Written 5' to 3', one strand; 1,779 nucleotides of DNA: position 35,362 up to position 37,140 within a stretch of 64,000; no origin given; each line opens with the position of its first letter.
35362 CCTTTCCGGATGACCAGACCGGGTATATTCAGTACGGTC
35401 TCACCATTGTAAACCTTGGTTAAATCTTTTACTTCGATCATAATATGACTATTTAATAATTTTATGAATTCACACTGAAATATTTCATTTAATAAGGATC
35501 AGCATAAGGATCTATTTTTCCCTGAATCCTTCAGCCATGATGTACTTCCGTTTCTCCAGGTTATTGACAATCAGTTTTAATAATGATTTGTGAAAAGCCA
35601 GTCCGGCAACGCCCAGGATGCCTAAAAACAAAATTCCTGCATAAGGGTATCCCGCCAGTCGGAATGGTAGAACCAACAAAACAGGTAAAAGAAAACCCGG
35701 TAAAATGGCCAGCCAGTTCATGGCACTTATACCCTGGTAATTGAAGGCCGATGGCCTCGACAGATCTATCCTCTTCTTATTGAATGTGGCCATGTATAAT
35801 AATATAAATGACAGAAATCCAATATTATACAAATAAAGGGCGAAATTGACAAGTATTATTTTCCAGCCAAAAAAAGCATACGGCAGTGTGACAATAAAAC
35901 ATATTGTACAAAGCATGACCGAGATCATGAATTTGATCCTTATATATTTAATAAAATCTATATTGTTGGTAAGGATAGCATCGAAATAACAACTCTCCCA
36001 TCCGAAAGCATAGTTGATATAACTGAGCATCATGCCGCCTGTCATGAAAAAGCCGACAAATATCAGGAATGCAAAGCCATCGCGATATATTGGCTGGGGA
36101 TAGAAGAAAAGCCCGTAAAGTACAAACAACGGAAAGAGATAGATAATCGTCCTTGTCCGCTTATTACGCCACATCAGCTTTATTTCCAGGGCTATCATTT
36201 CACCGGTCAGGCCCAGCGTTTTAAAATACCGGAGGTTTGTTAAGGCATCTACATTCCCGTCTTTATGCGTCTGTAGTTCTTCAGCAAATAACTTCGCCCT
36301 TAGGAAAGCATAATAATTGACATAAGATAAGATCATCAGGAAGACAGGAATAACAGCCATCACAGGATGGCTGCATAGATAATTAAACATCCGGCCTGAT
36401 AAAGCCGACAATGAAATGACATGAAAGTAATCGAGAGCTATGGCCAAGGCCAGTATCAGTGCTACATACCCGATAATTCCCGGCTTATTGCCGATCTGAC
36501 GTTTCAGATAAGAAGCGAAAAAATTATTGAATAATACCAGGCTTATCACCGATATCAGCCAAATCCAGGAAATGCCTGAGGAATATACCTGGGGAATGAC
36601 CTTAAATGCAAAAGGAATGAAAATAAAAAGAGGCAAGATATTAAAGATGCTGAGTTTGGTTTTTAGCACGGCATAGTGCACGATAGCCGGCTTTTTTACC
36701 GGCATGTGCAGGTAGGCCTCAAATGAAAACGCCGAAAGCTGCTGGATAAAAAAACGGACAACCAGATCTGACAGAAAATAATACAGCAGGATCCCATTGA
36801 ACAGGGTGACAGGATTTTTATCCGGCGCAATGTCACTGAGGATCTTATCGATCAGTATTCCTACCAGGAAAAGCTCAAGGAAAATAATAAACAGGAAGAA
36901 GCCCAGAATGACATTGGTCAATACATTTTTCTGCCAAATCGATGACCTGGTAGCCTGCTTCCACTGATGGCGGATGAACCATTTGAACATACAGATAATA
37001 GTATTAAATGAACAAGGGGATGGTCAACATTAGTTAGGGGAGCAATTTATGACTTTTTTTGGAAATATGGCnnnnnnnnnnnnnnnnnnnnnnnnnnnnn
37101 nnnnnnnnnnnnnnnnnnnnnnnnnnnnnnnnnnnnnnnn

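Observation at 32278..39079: Two-component-linked ABC ATPase + 12-TM protein + OM beta-barrel: candidate uncharacterised envelope export module with no periplasmic adaptor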

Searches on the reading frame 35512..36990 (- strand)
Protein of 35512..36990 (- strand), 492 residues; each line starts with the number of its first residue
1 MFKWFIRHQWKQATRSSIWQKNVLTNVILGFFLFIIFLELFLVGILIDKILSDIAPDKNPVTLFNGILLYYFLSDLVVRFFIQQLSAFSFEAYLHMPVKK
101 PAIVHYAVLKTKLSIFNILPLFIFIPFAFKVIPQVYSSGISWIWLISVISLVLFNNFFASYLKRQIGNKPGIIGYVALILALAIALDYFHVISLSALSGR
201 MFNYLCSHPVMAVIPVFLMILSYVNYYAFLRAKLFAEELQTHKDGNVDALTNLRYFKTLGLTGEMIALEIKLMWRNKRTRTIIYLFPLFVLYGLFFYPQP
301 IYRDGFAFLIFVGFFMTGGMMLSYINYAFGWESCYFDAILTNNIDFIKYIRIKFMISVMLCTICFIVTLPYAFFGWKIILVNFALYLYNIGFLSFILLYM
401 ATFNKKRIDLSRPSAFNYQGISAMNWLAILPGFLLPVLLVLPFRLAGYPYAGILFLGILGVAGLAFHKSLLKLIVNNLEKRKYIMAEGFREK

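Call 3: search_protein_families(library=pfam, proteins=[window:35512-36990:-], max_evalue=0.01)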
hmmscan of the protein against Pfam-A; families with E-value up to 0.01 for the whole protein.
window:35512-36990:- (492 aa): 1 family
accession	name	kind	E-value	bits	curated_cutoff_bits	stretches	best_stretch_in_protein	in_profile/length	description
PF18940.5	DUF5687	-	1.1e-139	467.3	33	1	9-492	1-484/484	Family of unknown function (DUF5687)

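Call 4: search_protein_families(library=ncbifam, proteins=[window:35512-36990:-], max_evalue=0.01)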
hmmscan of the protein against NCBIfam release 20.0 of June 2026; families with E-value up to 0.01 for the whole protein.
window:35512-36990:- (492 aa): 0 families

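Call 8: find_homologous_proteins(query=window:35512-36990:-, max_evalue=0.00001)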
Query window:35512-36990:- (492 aa): 898 proteins with E <= 0.00001 among 8000 candidates; the best 120 are listed.
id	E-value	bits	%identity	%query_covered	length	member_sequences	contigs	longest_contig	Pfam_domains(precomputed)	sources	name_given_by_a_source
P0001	0.0e+0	1075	100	100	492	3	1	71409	PF18940.6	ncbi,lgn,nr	ncbi:MAG: DUF5687 family protein [Bacteroidetes bacterium]|nr:DUF5687 family protein [Bacteroidota b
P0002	8.9e-232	789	70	100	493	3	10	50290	PF18940.6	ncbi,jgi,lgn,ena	-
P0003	4.1e-192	658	59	100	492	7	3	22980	PF18940.6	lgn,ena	-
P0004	6.4e-191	654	58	100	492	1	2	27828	PF18940.6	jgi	-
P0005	6.7e-186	637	55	100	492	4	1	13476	PF18940.6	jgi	-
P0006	5.4e-184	631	57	100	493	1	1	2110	PF18940.6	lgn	-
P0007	1.6e-182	626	56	100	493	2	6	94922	PF18940.6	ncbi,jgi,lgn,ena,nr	ncbi:MAG TPA: DUF5687 family protein [Bacteroidales bacterium]|nr:DUF5687 family protein [Bacteroida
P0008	2.7e-181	622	56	100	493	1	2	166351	PF18940.6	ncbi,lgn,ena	-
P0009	1.2e-180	620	56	100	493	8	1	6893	PF18940.6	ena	-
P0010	1.5e-179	616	56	100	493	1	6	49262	PF18940.6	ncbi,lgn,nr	ncbi:MAG: DUF5687 family protein [Bacteroidales bacterium]|nr:hypothetical protein [Lentimicrobiacea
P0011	3.4e-178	612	55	100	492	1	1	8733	PF18940.6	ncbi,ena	-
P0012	5.8e-178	611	54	100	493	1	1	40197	PF18940.6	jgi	jgi:hypothetical protein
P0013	4.3e-177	608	54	100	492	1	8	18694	PF18940.6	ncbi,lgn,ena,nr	ncbi:MAG: hypothetical protein H8D45_12890 [Bacteroidetes bacterium]|nr:hypothetical protein [Bacter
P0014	2.0e-176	606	55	97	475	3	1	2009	PF18940.6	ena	-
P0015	2.0e-176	606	53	100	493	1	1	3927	PF18940.6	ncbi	-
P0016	4.4e-176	605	54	100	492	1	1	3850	PF18940.6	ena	-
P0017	1.3e-175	603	54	100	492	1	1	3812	PF18940.6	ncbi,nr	ncbi:MAG: DUF5687 family protein [Bacteroidales bacterium]|nr:DUF5687 family protein [Bacteroidales 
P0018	1.9e-175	603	55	99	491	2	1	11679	PF18940.6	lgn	-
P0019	6.4e-175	601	54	100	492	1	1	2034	PF18940.6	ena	-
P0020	7.5e-175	601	54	100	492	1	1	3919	PF18940.6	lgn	-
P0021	1.8e-174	600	54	99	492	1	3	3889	PF18940.6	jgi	-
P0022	9.9e-174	597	53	100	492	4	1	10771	PF18940.6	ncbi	-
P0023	4.3e-171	588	51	100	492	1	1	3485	PF18940.6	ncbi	-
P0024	3.3e-170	585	52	100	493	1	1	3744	PF18940.6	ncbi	-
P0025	7.5e-170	584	54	99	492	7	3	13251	PF18940.6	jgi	-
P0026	2.0e-169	583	52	100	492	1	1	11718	PF18940.6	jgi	-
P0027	2.9e-169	582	53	100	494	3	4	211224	PF18940.6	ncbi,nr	ncbi:MAG: DUF5687 family protein [Bacteroidales bacterium]|nr:DUF5687 family protein [Bacteroidales 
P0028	4.2e-169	582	52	100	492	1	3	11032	PF18940.6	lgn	-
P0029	1.4e-168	580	54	100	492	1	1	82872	PF18940.6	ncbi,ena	-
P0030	1.5e-168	580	54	97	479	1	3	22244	PF18940.6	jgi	-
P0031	7.7e-168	578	54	97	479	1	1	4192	PF18940.6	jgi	-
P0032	1.2e-167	577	54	99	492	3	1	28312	PF18940.6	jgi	jgi:hypothetical protein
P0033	1.4e-167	577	53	100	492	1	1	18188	PF18940.6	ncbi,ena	-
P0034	1.5e-167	577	52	100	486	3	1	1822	PF18940.6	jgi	jgi:hypothetical protein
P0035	1.5e-167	577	53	100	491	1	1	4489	PF18940.6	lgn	-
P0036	2.2e-167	576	52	100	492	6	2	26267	PF18940.6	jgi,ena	-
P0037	2.4e-167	576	52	100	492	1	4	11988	PF18940.6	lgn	-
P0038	3.1e-167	576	53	100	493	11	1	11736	PF18940.6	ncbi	-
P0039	3.2e-167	576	51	99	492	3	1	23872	PF18940.6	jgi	-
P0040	5.8e-167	575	52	99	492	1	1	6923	PF18940.6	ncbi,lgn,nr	ncbi:MAG: hypothetical protein JW731_15800 [Bacteroidales bacterium]|nr:hypothetical protein [Bacter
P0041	1.6e-166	573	52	100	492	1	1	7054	PF18940.6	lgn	-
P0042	2.0e-166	573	51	100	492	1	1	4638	PF18940.6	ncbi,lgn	-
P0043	2.3e-166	573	51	100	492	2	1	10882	PF18940.6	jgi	-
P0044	3.5e-166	572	53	99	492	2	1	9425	PF18940.6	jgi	jgi:hypothetical protein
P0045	3.9e-166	572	52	99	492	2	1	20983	PF18940.6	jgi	jgi:hypothetical protein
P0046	7.1e-166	571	52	99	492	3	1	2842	PF18940.6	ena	-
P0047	2.3e-165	570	52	99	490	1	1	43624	PF18940.6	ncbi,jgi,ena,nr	ncbi:MAG: DUF5687 family protein [Cyclobacteriaceae bacterium]|nr:DUF5687 family protein [Cyclobacte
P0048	2.7e-165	569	51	100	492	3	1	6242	PF18940.6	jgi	-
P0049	2.7e-165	569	51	100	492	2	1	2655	PF18940.6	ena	-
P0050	2.8e-165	569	51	100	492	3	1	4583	PF18940.6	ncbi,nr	ncbi:MAG: DUF5687 family protein [Bacteroidales bacterium]|nr:DUF5687 family protein [Bacteroidales 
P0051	4.1e-165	569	52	99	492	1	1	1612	PF18940.6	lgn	-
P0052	4.6e-165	569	51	100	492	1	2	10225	PF18940.6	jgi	-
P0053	5.1e-165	568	50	100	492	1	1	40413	PF18940.6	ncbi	-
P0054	5.3e-165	568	52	100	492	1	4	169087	PF18940.6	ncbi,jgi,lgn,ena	-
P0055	6.4e-165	568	50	99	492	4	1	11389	PF18940.6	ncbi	-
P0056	7.9e-165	568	50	100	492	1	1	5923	PF18940.6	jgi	jgi:hypothetical protein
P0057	1.5e-164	567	50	100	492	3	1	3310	PF18940.6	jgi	-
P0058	1.6e-164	567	52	99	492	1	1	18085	PF18940.6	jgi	jgi:hypothetical protein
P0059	1.8e-164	567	53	99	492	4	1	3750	PF18940.6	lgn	-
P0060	3.5e-164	566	51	100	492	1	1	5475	PF18940.6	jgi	jgi:hypothetical protein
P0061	3.7e-164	566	52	99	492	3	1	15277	PF18940.6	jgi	jgi:hypothetical protein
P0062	4.0e-164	565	53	100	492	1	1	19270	PF18940.6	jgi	jgi:hypothetical protein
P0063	4.2e-164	565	51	100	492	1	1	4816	PF18940.6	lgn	-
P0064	5.7e-164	565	51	100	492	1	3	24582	PF18940.6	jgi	-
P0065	7.1e-164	565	52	100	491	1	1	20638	PF18940.6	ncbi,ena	-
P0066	9.3e-164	564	51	100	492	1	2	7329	PF18940.6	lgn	-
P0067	9.4e-164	564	50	100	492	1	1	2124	PF18940.6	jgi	jgi:hypothetical protein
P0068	1.1e-163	564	51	100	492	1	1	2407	PF18940.6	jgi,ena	-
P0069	1.4e-163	564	52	99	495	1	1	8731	PF18940.6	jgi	-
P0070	1.7e-163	563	52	99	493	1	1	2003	PF18940.6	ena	-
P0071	1.9e-163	563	51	99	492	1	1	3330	PF18940.6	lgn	-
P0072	2.0e-163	563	51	100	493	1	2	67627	PF18940.6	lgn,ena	-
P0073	2.1e-163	563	51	100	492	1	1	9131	PF18940.6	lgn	-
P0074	2.5e-163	563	51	100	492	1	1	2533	PF18940.6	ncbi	-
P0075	2.9e-163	563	52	99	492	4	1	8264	PF18940.6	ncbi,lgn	-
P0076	3.1e-163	562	51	100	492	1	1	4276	PF18940.6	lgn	-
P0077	4.3e-163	562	52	100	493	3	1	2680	PF18940.6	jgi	jgi:hypothetical protein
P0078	4.7e-163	562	51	100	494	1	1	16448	PF18940.6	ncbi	-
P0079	9.9e-163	561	51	100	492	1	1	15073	PF18940.6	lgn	-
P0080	1.3e-162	560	52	99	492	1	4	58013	PF18940.6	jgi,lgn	jgi:hypothetical protein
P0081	2.7e-162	559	50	100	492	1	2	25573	PF18940.6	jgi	jgi:Family of unknown function (DUF5687)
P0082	4.6e-162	559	51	100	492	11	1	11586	PF18940.6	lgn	-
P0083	8.8e-162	558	51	100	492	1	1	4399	PF18940.6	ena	-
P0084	9.0e-162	558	51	100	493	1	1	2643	PF18940.6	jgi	jgi:hypothetical protein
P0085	9.9e-162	558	50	100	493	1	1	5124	PF18940.6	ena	-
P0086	2.3e-161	556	49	100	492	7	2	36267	PF18940.6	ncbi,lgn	-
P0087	2.4e-161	556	51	100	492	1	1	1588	PF18940.6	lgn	-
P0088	2.6e-161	556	51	100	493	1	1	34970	PF18940.6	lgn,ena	-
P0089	2.7e-161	556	51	100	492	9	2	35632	PF18940.6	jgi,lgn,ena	-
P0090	2.7e-161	556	50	100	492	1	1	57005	PF18940.6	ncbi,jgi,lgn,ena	-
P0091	2.9e-161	556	52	100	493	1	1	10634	PF18940.6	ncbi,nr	ncbi:MAG: DUF5687 family protein [Bacteroidales bacterium]|nr:DUF5687 family protein [Bacteroidales 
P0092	6.6e-161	555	52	100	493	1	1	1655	PF18940.6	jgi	jgi:hypothetical protein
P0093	7.0e-161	555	52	100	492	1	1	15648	PF18940.6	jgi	jgi:hypothetical protein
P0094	8.9e-161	554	51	100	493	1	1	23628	PF18940.6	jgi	jgi:hypothetical protein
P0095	1.4e-160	554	52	99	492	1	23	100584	PF18940.6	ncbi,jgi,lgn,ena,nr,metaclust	ncbi:MAG: hypothetical protein HN704_03850 [Bacteroidetes bacterium]|jgi:hypothetical protein|nr:hyp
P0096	1.7e-160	553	51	100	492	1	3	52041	PF18940.6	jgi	jgi:hypothetical protein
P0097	5.7e-160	552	50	100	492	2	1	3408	PF18940.6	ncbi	-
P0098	6.6e-160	552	51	100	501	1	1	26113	PF18940.6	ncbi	-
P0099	9.7e-160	551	51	100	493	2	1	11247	PF18940.6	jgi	jgi:hypothetical protein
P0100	3.1e-159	549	50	99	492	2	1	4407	PF18940.6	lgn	-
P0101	3.4e-159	549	51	100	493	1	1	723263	PF18940.6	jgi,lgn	-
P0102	4.6e-159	549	51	100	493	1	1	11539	PF18940.6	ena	-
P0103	4.7e-159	549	51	100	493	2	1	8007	PF18940.6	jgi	-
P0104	6.1e-159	548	52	99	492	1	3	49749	PF18940.6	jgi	-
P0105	7.2e-159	548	51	99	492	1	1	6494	PF18940.6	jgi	jgi:hypothetical protein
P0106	1.4e-158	547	51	97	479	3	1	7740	PF18940.6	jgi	-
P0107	2.3e-158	546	51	100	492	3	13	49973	PF18940.6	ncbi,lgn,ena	-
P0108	4.5e-158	545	49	100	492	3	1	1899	PF18940.6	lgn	-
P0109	4.6e-158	545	49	100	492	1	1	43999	PF18940.6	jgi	-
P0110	6.7e-158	545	49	100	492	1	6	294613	PF18940.6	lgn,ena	-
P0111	6.7e-158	545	50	100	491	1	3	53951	PF18940.6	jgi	-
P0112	1.1e-157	544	52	100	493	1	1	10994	PF18940.6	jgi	jgi:hypothetical protein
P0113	1.2e-157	544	51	100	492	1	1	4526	PF18940.6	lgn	-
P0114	1.7e-157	544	49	100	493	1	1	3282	PF18940.6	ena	-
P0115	1.7e-157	544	49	100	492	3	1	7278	PF18940.6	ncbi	ncbi:MAG: DUF5687 family protein [Bacteroidota bacterium]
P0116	1.9e-157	543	52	100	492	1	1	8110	PF18940.6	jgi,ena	-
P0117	2.4e-157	543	49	100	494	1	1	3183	PF18940.6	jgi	jgi:hypothetical protein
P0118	3.3e-157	543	51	100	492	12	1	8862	PF18940.6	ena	-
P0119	3.8e-157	542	50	100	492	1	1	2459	PF18940.6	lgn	-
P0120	4.1e-157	542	49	100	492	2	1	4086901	PF18940.6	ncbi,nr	ncbi:MAG: DUF5687 family protein [Bacteroidota bacterium]|nr:DUF5687 family protein [Bacteroidota ba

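Call 12: find_related_loci(query=A1, collection=genome_contigs, flank=10000)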
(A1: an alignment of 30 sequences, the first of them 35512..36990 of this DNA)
Query A1 (492 aa) in genome_contigs; peptide patterns used: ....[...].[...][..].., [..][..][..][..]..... (x = any residue, [..] = any of these).
205 stretches matched a pattern; 195 encode a relative of the query (tblastn E <= 1e-3); the best 80 are kept; 80 distinct loci.
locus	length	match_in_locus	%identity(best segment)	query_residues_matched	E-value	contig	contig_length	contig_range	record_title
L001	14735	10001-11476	70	1-492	0e+0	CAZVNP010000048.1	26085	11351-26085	MAG TPA_asm: uncultured Lentimicrobiaceae bacterium isolate SRP098346_co1_165 genome assembly, contig: NODE_1477_length_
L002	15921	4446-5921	58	1-492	0e+0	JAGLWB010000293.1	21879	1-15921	MAG: Bacteroidales bacterium isolate RS_12_1 ZL285.bin.1.fa_293, whole genome shotgun sequence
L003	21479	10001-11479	57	1-492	0e+0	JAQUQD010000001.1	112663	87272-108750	MAG: Bacteroidales bacterium isolate STD1_41 NODE_346_length_112663_cov_4.272348_Sandtown_D1, whole genome shotgun seque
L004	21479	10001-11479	56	1-492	0e+0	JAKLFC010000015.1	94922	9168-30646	MAG: Bacteroidetes bacterium isolate RA.bin148 RA.bin148_15, whole genome shotgun sequence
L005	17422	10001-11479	56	1-492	0e+0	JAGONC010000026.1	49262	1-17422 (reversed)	MAG: Lentimicrobiaceae bacterium isolate Go_SlDig_bin_446 Go_SlDig_1819_length_49262_cov_7.560598, whole genome shotgun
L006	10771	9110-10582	53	1-491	0e+0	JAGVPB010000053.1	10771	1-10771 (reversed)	MAG: Bacteroidales bacterium isolate DeMMO3_5 c_000000007428, whole genome shotgun sequence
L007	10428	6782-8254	54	1-491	4e-177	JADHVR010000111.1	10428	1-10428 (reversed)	MAG: Bacteroidales bacterium isolate BS750m-G6 BS-750m-C11998, whole genome shotgun sequence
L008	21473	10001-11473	54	1-491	8e-177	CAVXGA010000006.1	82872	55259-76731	MAG: uncultured Bacteroidales bacterium isolate MFD02416.bin.2.9 genome assembly, contig: contig_108463, whole genome sh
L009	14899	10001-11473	53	1-491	8e-176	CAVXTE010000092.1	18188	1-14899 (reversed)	MAG: uncultured Bacteroidales bacterium isolate MFD02923.bin.2.102 genome assembly, contig: contig_51907, whole genome s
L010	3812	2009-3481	54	1-491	0e+0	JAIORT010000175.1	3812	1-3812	MAG: Bacteroidales bacterium isolate SMBSF25 20074_Bin_6_contigs_1_c_000000003133, whole genome shotgun sequence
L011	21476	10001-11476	53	1-492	4e-175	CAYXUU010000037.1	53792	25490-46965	MAG TPA_asm: uncultured Bacteroidales bacterium isolate SRP167671_co1_178 genome assembly, contig: NODE_643_length_53792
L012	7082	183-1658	52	1-492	4e-175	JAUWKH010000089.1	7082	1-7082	MAG: Bacteroidota bacterium isolate CSMAG_2341 CSMAG_2341_k127_4398034_length_7082_cov_19.9758, whole genome shotgun seq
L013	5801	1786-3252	52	3-491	7e-176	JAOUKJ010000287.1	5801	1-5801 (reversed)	MAG: Cyclobacteriaceae bacterium isolate 8_1_Jan_SF_Bin42 8_1_Jan_SF_Bin42_scaffold_9343_c1, whole genome shotgun sequen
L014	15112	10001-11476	53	1-492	4e-173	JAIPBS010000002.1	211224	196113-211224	MAG: Bacteroidales bacterium isolate Tobar14m-G11 Tobar14m-C19, whole genome shotgun sequence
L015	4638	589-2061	51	1-491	4e-177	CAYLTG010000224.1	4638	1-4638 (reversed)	MAG TPA_asm: uncultured Bacteroidales bacterium isolate binchicken_co176_95 genome assembly, contig: NODE_19627_length_4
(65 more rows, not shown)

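Call 25: predict_structure(alignment_id=A1)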
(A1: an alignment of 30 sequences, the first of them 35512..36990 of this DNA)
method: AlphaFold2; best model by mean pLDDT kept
length: 492 residues; sequences in the alignment: 30
mean_pLDDT: 76.2   pTM: 0.69
mean pLDDT of the five models: 76.2, 74.3, 72.2, 71.5, 71.0
residues with pLDDT >= 90: 86; 70-90: 254; 50-70: 108; < 50: 44
segments of 3 or more residues with pLDDT < 50: 15-21, 236-248, 409-428
pLDDT, mean of each block of 10 residues (from residue 1): 66 48 63 83 86 83 89 83 59 61 77 78 91 90 94 91 74 82 85 90 90 93 89 54 46 58 68 64 65 73 71 79 74 69 80 87 85 80 91 86 66 38 46 75 85 89 92 92 79 57
secondary structure, 60 per line:
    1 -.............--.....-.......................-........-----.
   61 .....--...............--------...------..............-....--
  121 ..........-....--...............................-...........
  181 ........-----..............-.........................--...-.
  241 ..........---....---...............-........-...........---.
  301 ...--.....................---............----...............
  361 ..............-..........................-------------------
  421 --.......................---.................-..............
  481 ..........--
elements in order: H2-14 H17-21 H23-45 H47-54 H60-65 H68-82 H100-113 H115-118 H121-130 H132-135 H138-168 H170-188 H194-207 H209-233 H240-250 H254-257 H261-275 H277-284 H286-296 H300-303 H306-326 H330-341 H346-374 H376-401 H423-445 H449-465 H467-490
